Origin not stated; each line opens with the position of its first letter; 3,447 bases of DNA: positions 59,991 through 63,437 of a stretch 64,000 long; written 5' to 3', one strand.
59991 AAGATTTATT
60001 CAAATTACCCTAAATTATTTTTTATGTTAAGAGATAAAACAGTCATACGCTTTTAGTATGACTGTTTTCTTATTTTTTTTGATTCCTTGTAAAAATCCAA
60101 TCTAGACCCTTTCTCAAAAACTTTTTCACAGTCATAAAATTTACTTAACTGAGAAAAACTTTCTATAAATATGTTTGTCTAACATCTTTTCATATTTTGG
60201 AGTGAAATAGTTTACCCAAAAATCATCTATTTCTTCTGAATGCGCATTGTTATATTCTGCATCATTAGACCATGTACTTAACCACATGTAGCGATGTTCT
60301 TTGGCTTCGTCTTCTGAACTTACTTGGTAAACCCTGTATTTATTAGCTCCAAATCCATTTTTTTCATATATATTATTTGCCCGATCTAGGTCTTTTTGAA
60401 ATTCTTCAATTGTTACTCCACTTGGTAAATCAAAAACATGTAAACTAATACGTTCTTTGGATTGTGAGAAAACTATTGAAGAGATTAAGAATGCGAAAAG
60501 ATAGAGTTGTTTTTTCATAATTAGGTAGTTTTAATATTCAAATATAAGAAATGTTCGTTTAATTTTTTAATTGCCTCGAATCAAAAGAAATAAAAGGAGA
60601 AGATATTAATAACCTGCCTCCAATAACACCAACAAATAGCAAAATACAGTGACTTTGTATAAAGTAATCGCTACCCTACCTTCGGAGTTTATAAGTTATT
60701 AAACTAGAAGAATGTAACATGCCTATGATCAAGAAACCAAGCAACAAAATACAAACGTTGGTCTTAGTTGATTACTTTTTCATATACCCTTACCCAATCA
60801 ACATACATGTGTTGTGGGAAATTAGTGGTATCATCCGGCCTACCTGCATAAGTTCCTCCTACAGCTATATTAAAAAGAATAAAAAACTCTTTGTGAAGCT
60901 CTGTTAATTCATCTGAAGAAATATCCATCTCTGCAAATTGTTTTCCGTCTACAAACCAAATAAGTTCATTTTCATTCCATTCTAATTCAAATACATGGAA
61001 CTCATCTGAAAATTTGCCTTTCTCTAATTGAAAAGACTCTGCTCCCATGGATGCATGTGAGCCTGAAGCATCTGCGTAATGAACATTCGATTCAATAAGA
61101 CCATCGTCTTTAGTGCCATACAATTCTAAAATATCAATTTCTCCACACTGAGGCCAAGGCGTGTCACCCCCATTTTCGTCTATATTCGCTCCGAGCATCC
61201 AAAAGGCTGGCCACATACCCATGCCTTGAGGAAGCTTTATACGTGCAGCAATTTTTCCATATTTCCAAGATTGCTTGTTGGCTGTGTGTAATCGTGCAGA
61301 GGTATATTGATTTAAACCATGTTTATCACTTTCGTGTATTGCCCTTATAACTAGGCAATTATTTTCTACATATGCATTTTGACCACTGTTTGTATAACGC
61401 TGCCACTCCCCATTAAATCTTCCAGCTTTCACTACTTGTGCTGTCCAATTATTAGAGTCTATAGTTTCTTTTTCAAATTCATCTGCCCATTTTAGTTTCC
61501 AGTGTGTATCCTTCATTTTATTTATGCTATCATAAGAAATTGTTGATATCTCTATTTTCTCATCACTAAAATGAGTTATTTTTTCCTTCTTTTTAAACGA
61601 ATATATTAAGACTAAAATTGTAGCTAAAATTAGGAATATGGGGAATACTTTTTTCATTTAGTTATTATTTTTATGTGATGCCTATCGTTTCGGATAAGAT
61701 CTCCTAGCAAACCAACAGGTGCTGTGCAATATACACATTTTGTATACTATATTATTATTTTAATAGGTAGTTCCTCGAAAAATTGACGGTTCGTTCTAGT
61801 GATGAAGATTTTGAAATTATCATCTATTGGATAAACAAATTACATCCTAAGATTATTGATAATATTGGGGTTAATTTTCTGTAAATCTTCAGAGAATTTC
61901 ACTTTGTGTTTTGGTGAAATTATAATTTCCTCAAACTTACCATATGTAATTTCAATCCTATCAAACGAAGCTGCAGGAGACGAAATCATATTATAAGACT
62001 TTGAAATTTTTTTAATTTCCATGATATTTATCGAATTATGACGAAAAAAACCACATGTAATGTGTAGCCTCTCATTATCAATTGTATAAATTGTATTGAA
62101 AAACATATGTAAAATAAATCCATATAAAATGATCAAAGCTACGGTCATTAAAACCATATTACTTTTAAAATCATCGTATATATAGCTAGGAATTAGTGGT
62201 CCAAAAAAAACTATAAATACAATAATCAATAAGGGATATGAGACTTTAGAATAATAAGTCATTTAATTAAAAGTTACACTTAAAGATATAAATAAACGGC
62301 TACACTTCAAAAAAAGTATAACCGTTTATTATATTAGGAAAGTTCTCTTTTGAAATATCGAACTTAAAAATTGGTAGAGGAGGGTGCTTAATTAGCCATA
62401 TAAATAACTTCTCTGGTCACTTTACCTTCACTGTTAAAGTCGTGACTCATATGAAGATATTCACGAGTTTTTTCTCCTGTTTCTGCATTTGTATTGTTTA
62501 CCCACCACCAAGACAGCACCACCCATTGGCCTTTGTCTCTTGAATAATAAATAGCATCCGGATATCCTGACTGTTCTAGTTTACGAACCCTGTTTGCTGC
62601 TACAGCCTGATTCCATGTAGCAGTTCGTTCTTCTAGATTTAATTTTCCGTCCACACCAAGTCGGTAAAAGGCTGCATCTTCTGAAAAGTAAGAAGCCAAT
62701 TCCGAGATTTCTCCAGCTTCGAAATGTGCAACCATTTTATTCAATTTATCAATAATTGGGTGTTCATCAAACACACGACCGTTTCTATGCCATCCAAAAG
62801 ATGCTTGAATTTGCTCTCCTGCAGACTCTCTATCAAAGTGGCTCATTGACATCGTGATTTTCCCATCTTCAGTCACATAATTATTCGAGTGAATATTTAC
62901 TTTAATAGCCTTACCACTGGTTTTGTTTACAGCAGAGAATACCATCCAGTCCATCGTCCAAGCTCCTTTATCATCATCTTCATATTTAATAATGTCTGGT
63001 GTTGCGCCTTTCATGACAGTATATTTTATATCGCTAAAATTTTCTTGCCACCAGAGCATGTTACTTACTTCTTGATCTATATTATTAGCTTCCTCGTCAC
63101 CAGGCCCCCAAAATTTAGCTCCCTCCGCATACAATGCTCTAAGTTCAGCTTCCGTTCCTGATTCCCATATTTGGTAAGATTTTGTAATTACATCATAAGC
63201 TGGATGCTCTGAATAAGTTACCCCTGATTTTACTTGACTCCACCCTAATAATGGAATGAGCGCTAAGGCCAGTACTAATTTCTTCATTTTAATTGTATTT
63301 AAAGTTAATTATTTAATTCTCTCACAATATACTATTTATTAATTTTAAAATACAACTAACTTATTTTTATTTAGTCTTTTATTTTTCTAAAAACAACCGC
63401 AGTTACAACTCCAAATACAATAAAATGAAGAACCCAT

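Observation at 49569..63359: Putative HxlR-controlled regulon of exported NTF2/SnoaL-like proteins and an acyltransferase, defined by a position-conserved palindrome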

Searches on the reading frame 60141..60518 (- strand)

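Call 4: search_protein_families(library=pfam, proteins=[window:60141-60518:-], max_evalue=0.01)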
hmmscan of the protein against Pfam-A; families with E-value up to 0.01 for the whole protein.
window:60141-60518:- (125 aa): 0 families

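Call 22: search_protein_families(library=pfam, proteins=[window:60141-60518:-], max_evalue=1)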
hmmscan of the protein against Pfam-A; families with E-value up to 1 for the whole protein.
window:60141-60518:- (125 aa): 1 family
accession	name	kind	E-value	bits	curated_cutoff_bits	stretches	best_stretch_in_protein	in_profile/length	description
PF24911.1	YfjL_C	-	0.052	14.6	28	1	22-90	46-91/117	YfjL-like C-terminal domain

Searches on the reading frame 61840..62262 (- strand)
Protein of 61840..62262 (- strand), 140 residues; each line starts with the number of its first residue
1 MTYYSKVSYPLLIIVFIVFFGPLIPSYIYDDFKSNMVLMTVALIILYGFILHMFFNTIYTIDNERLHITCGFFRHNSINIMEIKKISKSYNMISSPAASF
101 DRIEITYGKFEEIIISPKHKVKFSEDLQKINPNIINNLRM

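Call 71: search_protein_families(library=pfam, proteins=[window:61840-62262:-], max_evalue=0.1)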
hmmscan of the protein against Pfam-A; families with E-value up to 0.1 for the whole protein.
window:61840-62262:- (140 aa): 3 families
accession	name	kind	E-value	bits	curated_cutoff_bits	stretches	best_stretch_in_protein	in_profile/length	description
PF06713.17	bPH_4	-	7.2e-24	84.1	22.9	1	57-131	1-74/74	Bacterial PH domain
PF10882.14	bPH_5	-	0.00089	19.7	22.5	1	59-95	3-38/100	Bacterial PH domain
PF23491.1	bPH_8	-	0.013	15.7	27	1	62-119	8-63/82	SunI-like bacterial PH domain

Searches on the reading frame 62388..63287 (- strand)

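Call 4: search_protein_families(library=pfam, proteins=[window:62388-63287:-], max_evalue=0.01)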
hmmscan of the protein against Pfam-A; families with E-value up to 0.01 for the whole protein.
window:62388-63287:- (299 aa): 2 families
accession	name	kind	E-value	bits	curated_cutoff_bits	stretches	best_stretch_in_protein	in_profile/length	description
PF12680.13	SnoaL_2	-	7.6e-06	26.9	27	0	35-144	2-99/102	SnoaL-like domain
PF13474.12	SnoaL_3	-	0.0076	17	22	0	33-130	4-96/121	SnoaL-like domain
